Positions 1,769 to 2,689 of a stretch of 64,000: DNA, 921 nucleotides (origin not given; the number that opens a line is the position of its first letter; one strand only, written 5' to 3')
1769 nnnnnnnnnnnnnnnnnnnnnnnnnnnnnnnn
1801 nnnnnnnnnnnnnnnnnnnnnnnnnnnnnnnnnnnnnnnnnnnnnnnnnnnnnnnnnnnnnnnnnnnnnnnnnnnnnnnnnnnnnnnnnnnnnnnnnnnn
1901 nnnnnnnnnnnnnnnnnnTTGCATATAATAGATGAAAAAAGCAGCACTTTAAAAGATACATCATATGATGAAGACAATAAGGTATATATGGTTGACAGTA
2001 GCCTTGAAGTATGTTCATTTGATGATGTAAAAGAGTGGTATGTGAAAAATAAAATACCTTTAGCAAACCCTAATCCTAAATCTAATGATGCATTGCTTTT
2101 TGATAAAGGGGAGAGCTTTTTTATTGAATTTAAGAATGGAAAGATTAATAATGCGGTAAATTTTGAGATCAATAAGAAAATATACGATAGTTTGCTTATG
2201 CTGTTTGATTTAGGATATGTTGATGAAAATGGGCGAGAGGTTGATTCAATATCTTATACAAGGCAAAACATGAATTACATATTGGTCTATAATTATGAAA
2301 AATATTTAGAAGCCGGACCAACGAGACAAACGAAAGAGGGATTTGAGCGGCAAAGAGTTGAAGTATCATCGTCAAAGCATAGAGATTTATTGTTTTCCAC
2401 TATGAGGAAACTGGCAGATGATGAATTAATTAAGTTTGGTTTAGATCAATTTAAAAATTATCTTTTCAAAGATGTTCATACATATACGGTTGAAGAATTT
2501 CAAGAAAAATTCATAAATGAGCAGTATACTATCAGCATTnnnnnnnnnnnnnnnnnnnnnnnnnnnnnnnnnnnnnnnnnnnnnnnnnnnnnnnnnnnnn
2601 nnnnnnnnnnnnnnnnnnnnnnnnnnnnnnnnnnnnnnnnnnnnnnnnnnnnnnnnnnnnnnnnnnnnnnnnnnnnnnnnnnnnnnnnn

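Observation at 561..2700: Two-gene module: ABC/AAA_15-21-type ATPase plus small PD-(D/E)xK-like protein, a candidate uncharacterised defence pair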

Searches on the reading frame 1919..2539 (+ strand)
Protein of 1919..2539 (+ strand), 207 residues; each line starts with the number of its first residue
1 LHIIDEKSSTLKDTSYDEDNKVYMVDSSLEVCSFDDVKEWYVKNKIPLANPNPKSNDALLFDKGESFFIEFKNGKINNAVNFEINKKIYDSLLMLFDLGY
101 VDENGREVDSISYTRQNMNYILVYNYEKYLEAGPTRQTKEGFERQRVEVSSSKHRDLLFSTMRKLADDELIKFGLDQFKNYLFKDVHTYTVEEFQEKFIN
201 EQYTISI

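Call 3: search_protein_families(library=pfam, proteins=[window:1919-2539:+], max_evalue=1)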
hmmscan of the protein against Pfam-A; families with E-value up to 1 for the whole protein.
window:1919-2539:+ (207 aa): 0 families

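Call 4: search_protein_families(library=padloc, proteins=[window:1919-2539:+], max_evalue=1)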
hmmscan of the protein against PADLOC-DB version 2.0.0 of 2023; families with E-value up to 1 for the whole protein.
window:1919-2539:+ (207 aa): 2 families
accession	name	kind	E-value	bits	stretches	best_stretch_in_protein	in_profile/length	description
PDLC04226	HEC-02B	-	0.00084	17.4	1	15-88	4-72/171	-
PDLC04228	HEC-02B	-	0.016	13.1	1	22-77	9-61/199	-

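Call 5: search_protein_families(library=ncbifam, proteins=[window:1919-2539:+], max_evalue=1)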
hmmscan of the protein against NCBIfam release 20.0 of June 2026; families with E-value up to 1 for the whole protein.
window:1919-2539:+ (207 aa): 0 families

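Call 6: search_protein_families(library=phrogs, proteins=[window:1919-2539:+], max_evalue=1)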
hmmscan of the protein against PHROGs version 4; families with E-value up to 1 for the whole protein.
window:1919-2539:+ (207 aa): 2 families
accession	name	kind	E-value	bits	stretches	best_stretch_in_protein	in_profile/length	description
phrog_25533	-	unknown function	0.00046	20.7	1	53-124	62-128/205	-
phrog_24547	-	unknown function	0.35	12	0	3-24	25-46/48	-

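Call 7: find_homologous_proteins(query=window:1919-2539:+, max_evalue=0.001)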
Query window:1919-2539:+ (207 aa): 499 proteins with E <= 0.001 among 579 candidates; the best 120 are listed.
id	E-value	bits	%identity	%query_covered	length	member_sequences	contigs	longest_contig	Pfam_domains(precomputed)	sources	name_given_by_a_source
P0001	7.7e-128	442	97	100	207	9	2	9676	-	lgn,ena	-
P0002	8.1e-111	386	85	98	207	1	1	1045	-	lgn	-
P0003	8.8e-111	386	84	99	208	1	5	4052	-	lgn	-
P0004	2.1e-110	385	84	99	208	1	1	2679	-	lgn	-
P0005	1.7e-109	382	84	98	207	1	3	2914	-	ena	-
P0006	9.2e-109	380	84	98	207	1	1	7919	-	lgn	-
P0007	3.0e-106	371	85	95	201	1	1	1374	-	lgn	-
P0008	1.2e-102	360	81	98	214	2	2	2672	-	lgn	-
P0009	8.0e-102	357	80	98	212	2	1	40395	-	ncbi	-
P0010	9.2e-98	344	77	99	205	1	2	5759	-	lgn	-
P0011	2.9e-96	339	75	98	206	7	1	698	-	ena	-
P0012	1.4e-91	324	72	98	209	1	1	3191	-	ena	-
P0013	2.8e-91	323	72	98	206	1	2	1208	-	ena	-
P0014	1.5e-90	320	74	97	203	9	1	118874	-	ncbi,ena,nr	ncbi:MAG: hypothetical protein HDR22_02365 [Lachnospiraceae bacterium]|nr:hypothetical protein [Lach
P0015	1.7e-90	320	72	98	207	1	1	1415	-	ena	-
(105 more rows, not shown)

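Call 15: find_related_loci(query=A1, collection=genome_contigs, flank=8000)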
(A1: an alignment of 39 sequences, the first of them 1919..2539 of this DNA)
Query A1 (207 aa) in genome_contigs; peptide patterns used: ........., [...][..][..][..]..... (x = any residue, [..] = any of these).
236 stretches matched a pattern; 66 encode a relative of the query (tblastn E <= 1e-3); 66 distinct loci.
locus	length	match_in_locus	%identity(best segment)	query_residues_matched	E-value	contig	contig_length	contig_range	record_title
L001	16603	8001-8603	74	1-201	4e-97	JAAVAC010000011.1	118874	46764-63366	MAG: Lachnospiraceae bacterium isolate Mgla_MAG_17-bin_6-ref_0 c_000000018449, whole genome shotgun sequence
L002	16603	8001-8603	71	1-201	5e-94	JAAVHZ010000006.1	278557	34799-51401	MAG: Lachnospiraceae bacterium isolate Mgla_MAG_3-bin_26 c_000000035024, whole genome shotgun sequence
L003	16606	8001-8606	69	1-202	4e-91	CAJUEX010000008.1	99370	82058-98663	MAG TPA_asm: uncultured Lachnospiraceae bacterium isolate MGBC129207 genome assembly, contig: MGBC129207.8, whole genome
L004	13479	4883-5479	69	1-199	1e-90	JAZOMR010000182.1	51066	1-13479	MAG: Faecalimonas sp. isolate T1900045646_YK20190340.MAGScoT_cleanbin_000026 SGB_8168_k141_2500455, whole genome shotgun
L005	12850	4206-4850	66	1-202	2e-88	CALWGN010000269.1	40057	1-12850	MAG: uncultured Lachnospiraceae bacterium isolate E0_LS__bin228 genome assembly, contig: E0_LS__k127_1035353, whole geno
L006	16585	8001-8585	66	1-196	5e-84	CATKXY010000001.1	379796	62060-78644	MAG TPA_asm: uncultured Lachnospiraceae bacterium isolate MGG03589_1680015498 genome assembly, contig: ERR2844015_8, who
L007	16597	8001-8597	65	3-201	3e-83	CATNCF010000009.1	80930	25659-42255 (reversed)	MAG TPA_asm: uncultured Lachnospiraceae bacterium isolate MGG19816_1680015490 genome assembly, contig: ERR899284_289, wh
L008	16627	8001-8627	63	1-202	5e-82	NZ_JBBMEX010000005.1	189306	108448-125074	Maccoyibacter intestinihominis strain CLA-AA-H185 CLAAAH185_contig_5_length_189306, whole genome shotgun sequence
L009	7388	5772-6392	62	1-200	2e-81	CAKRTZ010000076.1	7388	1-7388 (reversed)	MAG: uncultured Lachnospiraceae bacterium isolate REFINED_METABAT215_TOP10_CONTIGS_1500_ASSEMBLY_K77_MERGED__Hadza_MoBio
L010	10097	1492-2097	63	1-205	5e-80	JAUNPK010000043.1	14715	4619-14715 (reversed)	MAG: Eubacteriales bacterium isolate S36M_St_19 NODE_2444_length_14715_cov_21.760778, whole genome shotgun sequence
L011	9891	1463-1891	64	4-146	1e-58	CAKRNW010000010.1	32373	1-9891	MAG: uncultured Lachnospiraceae bacterium isolate REFINED_METABAT215_TOP10_CONTIGS_1500_ASSEMBLY_K77_MERGED__Hadza_MoBio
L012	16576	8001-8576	53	9-199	6e-56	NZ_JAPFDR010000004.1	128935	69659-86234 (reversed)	MAG: Clostridium sp. isolate bin_6_DannyCat k141_34439, whole genome shotgun sequence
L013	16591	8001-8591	46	8-205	1e-47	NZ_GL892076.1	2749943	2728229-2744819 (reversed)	Centipeda periodontii DSM 2778 SCAFFOLD1, whole genome shotgun sequence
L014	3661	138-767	43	9-204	2e-46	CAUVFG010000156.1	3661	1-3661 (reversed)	MAG TPA_asm: uncultured Selenomonas sp. isolate SRR23388440_bin.48_MetaWRAP_v1.3_MAG genome assembly, contig: ERZ2165979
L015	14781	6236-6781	44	3-202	9e-35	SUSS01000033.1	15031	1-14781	Tissierella creatinini strain BN11 NODE_33_length_15031_cov_1249.225093, whole genome shotgun sequence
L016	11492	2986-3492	39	3-200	8e-32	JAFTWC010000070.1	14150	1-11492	MAG: Lachnospiraceae bacterium isolate RGIG4203 Roe_deer_Colon-3__c391975, whole genome shotgun sequence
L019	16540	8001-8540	42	3-195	5e-30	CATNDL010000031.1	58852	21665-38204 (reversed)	MAG TPA_asm: uncultured Acetatifactor sp. isolate MGG22999_1680015439 genome assembly, contig: SRR10078234_351, whole ge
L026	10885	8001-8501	43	3-199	3e-28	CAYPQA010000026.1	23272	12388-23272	MAG TPA_asm: uncultured Eubacteriales bacterium isolate SRP242652_co2_100 genome assembly, contig: NODE_2475_length_2327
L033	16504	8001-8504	41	9-199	6e-27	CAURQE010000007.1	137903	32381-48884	MAG TPA_asm: uncultured Campylobacter sp. isolate ERR9969201_bin.19_MetaWRAP_v1.3_MAG genome assembly, contig: ERZ216157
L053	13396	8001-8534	37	3-201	8e-29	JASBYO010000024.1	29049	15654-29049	MAG: Flexilinea sp. isolate bin-45 c_000000001880, whole genome shotgun sequence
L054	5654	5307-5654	44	3-124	1e-17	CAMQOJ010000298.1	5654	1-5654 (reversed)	MAG TPA_asm: uncultured Lachnospiraceae bacterium isolate SRR19715304_bin.11_metawrap_v1.3_MAG genome assembly, contig:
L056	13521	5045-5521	33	9-201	1e-16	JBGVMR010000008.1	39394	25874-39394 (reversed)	MAG: Akkermansia sp. isolate fecal_MAG_253 fecal_MAG_253_contig_0008, whole genome shotgun sequence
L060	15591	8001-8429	34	10-160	2e-14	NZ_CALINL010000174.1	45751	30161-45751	MAG: uncultured Campylobacter sp. isolate ERR589731_bin.41_CONCOCT_v1.1_MAG ERZ773233.199, whole genome shotgun sequence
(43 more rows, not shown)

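Call 19: predict_structure(alignment_id=A1)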
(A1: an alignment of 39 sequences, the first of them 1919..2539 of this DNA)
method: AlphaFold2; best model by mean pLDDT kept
length: 207 residues; sequences in the alignment: 39
mean_pLDDT: 84.2   pTM: 0.80
mean pLDDT of the five models: 84.2, 82.6, 82.3, 82.2, 81.1
residues with pLDDT >= 90: 112; 70-90: 61; 50-70: 22; < 50: 12
segments of 3 or more residues with pLDDT < 50: 155-157, 162-168
pLDDT, mean of each block of 10 residues (from residue 1): 93 92 93 95 91 88 91 86 90 95 94 96 89 75 64 51 48 83 93 90 65
secondary structure, 60 per line:
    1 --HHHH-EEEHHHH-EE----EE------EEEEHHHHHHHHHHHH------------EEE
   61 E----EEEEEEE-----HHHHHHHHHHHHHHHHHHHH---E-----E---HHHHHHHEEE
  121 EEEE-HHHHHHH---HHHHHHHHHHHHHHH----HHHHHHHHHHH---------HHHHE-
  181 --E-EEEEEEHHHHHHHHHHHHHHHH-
elements in order: H3-6 E8-10 H11-14 E30-33 H34-45 E58-61 E66-72 H78-97 H111-117 E118-124 H126-132 H136-150 H155-165 H175-178 E185-190 H191-206

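Call 21: search_protein_representatives(alignment_id=A1)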
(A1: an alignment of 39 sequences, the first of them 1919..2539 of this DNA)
Query: 39 sequences, 207 profile positions. Proteins with E-value up to 0.001 (for the whole library): 1394; up to 1e-10: 845; up to 1e-30: 146. The best 150 are listed.
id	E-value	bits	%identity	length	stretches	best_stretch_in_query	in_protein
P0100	9.6e-88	309.4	-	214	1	2-203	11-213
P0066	1.9e-68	246.4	-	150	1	2-147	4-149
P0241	8.4e-65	234.5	-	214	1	3-198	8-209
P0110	6.3e-62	225.1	-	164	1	62-205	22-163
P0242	1.2e-60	220.9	-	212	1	4-203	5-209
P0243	5.4e-51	189.4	-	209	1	4-204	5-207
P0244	1.7e-49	184.5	-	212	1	7-202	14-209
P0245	5.1e-48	179.7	-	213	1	6-199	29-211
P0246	8.2e-48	179.0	-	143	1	86-205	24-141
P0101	4.5e-47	176.6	-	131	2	1-66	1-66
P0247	2.1e-46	174.4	-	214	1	2-204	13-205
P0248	1.4e-45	171.7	-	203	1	5-203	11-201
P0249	2.8e-45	170.7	-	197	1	3-203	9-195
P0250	6.7e-45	169.5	-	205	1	3-203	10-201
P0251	1.2e-44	168.7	-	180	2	2-131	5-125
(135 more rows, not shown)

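Call 23: fold_search(model_id=the predicted structure, library=pdb)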
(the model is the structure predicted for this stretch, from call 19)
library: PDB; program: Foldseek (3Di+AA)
matches with E <= 10: 342; with E <= 0.001: 0
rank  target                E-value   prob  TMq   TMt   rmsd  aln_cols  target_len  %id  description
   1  2vld_B                1.5e-01  0.20  0.18  0.17  15.0       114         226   17  crystal structure of a repair endonuclease from Pyrococcus abyssi (released 2009-05-19)
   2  1wtd_B                1.7e-01  0.28  0.24  0.20   7.6       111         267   17  Crystal structure of type II restrcition endonuclease, EcoO109I DNA-free form (released 2004-12-14)
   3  6qw0_A                2.6e-01  0.30  0.18  0.19   5.3        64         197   16  Structure and function of toscana virus cap snatching endonucleases (released 2019-09-25)
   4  8z4i_B                2.6e-01  0.21  0.23  0.14   8.0       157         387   15  crystal structure of Cdn1 in complex with cA3 (released 2026-02-04)
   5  2vld_A                3.2e-01  0.18  0.18  0.17  11.1       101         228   18  crystal structure of a repair endonuclease from Pyrococcus abyssi (released 2009-05-19)
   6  5amr_A                3.4e-01  0.21  0.20  0.03   8.0        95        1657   12  Structure of the La Crosse Bunyavirus polymerase in complex with the 3' viral RNA (released 2015-06-03)
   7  8igv_E                3.4e-01  0.08  0.17  0.10  12.4       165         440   11  Hexameric Ring Complex of Engineered V1-ATPase bound to 5 ADPs: A3(De)3_(ADP-Pi)1cat(ADP)2cat,2non-cat (released 2023-07-12)
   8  3odh_A                3.6e-01  0.25  0.21  0.22   4.7        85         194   20  Structure of OkrAI/DNA complex (released 2010-10-06)
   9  6qw0_B                4.4e-01  0.23  0.18  0.20   5.3        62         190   16  Structure and function of toscana virus cap snatching endonucleases (released 2019-09-25)
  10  7oro_A                4.4e-01  0.16  0.19  0.03   9.3        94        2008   13  La Crosse virus polymerase at replication early-elongation stage (released 2022-02-16)
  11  4dav_A                5.0e-01  0.08  0.16  0.15   6.3        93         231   10  The structure of Pyrococcus Furiosus SfsA in complex with DNA (released 2014-10-01)
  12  3odh_B                7.2e-01  0.14  0.18  0.19   4.7        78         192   13  Structure of OkrAI/DNA complex (released 2010-10-06)
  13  8z4i_A                7.2e-01  0.14  0.23  0.14   7.5       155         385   14  crystal structure of Cdn1 in complex with cA3 (released 2026-02-04)
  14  2xi5_C                7.7e-01  0.14  0.21  0.23   8.8        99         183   10  N-terminal endonuclease domain of La Crosse virus L-protein (released 2010-10-06)
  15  2xi5_A                7.7e-01  0.14  0.21  0.23   8.8       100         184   12  N-terminal endonuclease domain of La Crosse virus L-protein (released 2010-10-06)
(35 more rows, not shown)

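Call 24: search_protein_families(library=padloc, alignment_id=A2, max_evalue=0.001)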
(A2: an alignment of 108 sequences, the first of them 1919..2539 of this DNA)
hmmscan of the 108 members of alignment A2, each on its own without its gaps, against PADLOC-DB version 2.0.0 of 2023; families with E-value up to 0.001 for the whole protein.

A. member 1, window:1919-2539:+ (207 aa): 1 family
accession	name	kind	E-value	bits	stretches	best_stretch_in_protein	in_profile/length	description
PDLC04226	HEC-02B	-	0.00084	17.4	1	15-88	4-72/171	-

B. families by the number of members that match (of 108 scanned): 6 families
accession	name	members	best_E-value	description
PDLC04226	HEC-02B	7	2.4e-05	-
PDLC04229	HEC-02B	5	2.7e-05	-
PDLC04217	HEC-02B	3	0.00031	-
PDLC03232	MTase_II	1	3.3e-05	Type II methyltransferase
PDLC04563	PDC-M29B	1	0.00054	-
PDLC04225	HEC-02B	1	0.00089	-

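Call 25: search_protein_families(library=pfam, alignment_id=A2, max_evalue=0.01)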
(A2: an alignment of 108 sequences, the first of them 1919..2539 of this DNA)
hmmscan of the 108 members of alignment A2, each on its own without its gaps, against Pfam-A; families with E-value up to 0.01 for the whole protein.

A. member 1, window:1919-2539:+ (207 aa): 0 families

B. families by the number of members that match (of 108 scanned): 4 families
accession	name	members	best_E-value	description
PF22595.1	CFAP107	1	0.0024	Cilia and flagella associated protein 107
PF23388.1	DUF7099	1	0.0028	Domain of unknown function (DUF7099)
PF08378.17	NERD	1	0.0049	Nuclease-related domain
PF17351.7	DUF5380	1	0.005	Family of unknown function (DUF5380)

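Call 34: fold_search(model_id=the predicted structure, library=viral)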
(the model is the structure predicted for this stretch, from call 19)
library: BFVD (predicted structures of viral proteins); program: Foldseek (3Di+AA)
matches with E <= 10: 509; with E <= 0.001: 0
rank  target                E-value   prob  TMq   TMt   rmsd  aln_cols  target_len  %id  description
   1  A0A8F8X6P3            5.7e-02  0.41  0.19  0.11   9.3        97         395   20  (no name in the UniProt tables at hand)
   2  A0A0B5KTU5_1          8.9e-02  0.33  0.19  0.05  11.2        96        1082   21  RNA-dependent RNA polymerase [Shayang Spider Virus 2]
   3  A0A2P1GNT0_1          9.5e-02  0.16  0.22  0.05  15.0       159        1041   16  RNA-directed RNA polymerase L [Wenling hagfish virus]
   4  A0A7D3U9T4            1.4e-01  0.38  0.26  0.20   8.7       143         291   10  (no name in the UniProt tables at hand)
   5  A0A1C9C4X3            1.5e-01  0.12  0.20  0.09  16.6       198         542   12  Uncharacterized protein [Heterosigma akashiwo virus 01]
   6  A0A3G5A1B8            1.6e-01  0.33  0.27  0.27   9.8       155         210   10  Uncharacterized protein [Harvfovirus sp.]
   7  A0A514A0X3            1.8e-01  0.25  0.18  0.26  14.2       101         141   11  Putative endonuclease [Aeromonas phage LAh_9]
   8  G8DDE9                2.0e-01  0.23  0.21  0.23   7.9        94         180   19  (no name in the UniProt tables at hand)
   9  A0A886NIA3            2.0e-01  0.08  0.21  0.15  20.7       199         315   17  (no name in the UniProt tables at hand)
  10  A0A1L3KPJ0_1          2.3e-01  0.23  0.21  0.04   6.0        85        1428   16  RNA-dependent RNA polymerase [Beihai sesarmid crab virus 5]
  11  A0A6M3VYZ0            2.3e-01  0.14  0.15  0.24   8.7        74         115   22  Putative Holliday junction resolvase [Saccharolobus solfataricus rod-shaped virus 1]
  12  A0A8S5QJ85            2.5e-01  0.18  0.24  0.18   9.4       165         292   10  Restriction endonuclease [Siphoviridae sp. ctezl47]
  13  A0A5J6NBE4            2.6e-01  0.23  0.23  0.23   7.1       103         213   16  RNA-directed RNA polymerase L (Fragment) [Sarawak mobatvirus]
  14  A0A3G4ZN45            2.6e-01  0.20  0.20  0.25   5.7        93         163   17  Uncharacterized protein [Terrestrivirus sp.]
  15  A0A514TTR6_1          2.8e-01  0.35  0.25  0.06   7.2       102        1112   13  RNA-directed RNA polymerase L [Largemouth bass bunyavirus]
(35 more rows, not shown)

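Call 42: search_protein_families(library=pfam, alignment_id=A4, max_evalue=0.00001)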
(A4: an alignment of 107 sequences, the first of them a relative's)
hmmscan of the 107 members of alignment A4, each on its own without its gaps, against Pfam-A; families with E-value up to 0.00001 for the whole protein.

A. member 1, L001:6169-6501:+ (111 aa): 0 families

B. families by the number of members that match (of 107 scanned): 173 families (the first 25 are shown)
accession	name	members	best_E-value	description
PF00128.31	Alpha-amylase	4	6.2e-53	Alpha amylase, catalytic domain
PF00005.33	ABC_tran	4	2.2e-51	ABC transporter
PF00589.27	Phage_integrase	4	4e-25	Phage integrase family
PF02463.25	SMC_N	4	4.7e-13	RecF/RecN/SMC N terminal domain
PF00072.30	Response_reg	3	9.2e-26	Response regulator receiver domain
PF00485.24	PRK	3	1.7e-19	Phosphoribulokinase / Uridine kinase family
PF02903.20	Alpha-amylase_N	3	7.7e-13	Alpha amylase, N-terminal ig-like domain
PF01784.24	DUF34_NIF3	2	1.1e-77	Duf34/NIF3 (NGG1p interacting factor 3)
PF07733.18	DNA_pol3_alpha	2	9.9e-56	Bacterial DNA polymerase III alpha NTPase domain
PF00380.25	Ribosomal_S9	2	3.6e-51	Ribosomal protein S9/S16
PF01885.22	PTS_2-RNA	2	1.2e-48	RNA 2'-phosphotransferase, Tpt1 / KptA family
PF00929.31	RNase_T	2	4.5e-39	Exonuclease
PF02811.25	PHP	2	6.7e-24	PHP domain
PF17657.6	DNA_pol3_finger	2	1.1e-23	Bacterial DNA polymerase III alpha subunit finger domain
PF16326.10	ABC_tran_CTD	2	1.9e-19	ABC transporter C-terminal domain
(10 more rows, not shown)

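Call 43: search_protein_families(library=padloc, alignment_id=A4, max_evalue=1e-10)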
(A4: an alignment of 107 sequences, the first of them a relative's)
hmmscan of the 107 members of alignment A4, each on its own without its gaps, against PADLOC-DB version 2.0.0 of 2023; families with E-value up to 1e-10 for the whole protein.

A. member 1, L001:6169-6501:+ (111 aa): 0 families

B. families by the number of members that match (of 107 scanned): 99 families (the first 25 are shown)
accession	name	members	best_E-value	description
PDLC04135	mad3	5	1.3e-54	mads_3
PDLC01097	C3a214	4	1.8e-21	GlgB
PDLC04140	mad8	3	4.8e-18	mads_8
PDLC01247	DEDDh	2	1.8e-40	"CAS-I,CAS-II,CAS-III,CAS-IV,CAS-V,CAS-VI; associated"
PDLC05027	PDC-S48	2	1.1e-36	-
PDLC05028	PDC-S48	2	5e-29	-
PDLC02980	AriA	2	1.8e-21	-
PDLC02679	DndH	1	0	DndH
PDLC02684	DndH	1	0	DndH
PDLC02682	DndH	1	0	DndH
PDLC02681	DndH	1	0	DndH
PDLC02683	DndH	1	0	DndH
PDLC02685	DndH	1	0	DndH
PDLC03040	REase_I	1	1.2e-300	Type I restriction enzyme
PDLC02680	DndH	1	1.3e-170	DndH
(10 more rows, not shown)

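Call 49: list_cluster_members(proteins=[P0121, window:1919-2539:+])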
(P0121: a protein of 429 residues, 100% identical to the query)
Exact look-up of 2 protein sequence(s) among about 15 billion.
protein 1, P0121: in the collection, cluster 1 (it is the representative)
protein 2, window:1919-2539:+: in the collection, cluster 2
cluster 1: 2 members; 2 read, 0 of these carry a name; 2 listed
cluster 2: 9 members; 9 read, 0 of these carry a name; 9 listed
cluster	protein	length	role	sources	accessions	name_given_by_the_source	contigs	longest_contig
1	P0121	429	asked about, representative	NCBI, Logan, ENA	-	-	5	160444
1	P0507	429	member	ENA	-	-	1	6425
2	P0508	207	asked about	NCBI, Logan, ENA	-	-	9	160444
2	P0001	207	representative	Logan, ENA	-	-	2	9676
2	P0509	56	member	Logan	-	-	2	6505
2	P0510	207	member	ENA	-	-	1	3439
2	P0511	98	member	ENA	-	-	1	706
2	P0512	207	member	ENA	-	-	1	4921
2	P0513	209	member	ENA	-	-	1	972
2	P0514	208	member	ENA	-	-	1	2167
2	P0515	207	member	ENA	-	-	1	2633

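Call 50: search_dna_similar(query=window:1919-2539:+, collection=phages, mode=protein, max_evalue=0.001, max_rows=15)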
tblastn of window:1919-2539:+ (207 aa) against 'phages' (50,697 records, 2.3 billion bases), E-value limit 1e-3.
Records with a match: 1; places in all: 1; records where one place covers at least 80% of the query: 1.
Best place of each record, by identity: <60% 1.
By first word of the organism name: Bacteriophage 1.
By host as written in the record: - 1.
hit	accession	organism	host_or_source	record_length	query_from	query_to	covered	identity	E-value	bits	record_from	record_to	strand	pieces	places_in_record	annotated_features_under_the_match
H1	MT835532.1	Bacteriophage sp.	human fecal samples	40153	10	194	89%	32.1%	2e-9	62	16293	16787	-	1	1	record has no annotation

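Call 51: search_dna_similar(query=window:1919-2539:+, collection=plasmids, mode=protein, max_evalue=0.001, max_rows=15)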
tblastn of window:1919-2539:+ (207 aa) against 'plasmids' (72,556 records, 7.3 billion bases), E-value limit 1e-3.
No match.

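Call 52: get_annotated_region(hit=H1, flank=6000)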
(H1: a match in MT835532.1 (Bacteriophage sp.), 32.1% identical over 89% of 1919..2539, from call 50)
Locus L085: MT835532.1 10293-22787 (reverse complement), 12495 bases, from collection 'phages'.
description: UNVERIFIED: Bacteriophage sp. clone scaffold_111 genomic sequence.
organism: Bacteriophage sp. (NCBI taxid 38018)
taxonomy: Viruses
host: -; source: human fecal samples; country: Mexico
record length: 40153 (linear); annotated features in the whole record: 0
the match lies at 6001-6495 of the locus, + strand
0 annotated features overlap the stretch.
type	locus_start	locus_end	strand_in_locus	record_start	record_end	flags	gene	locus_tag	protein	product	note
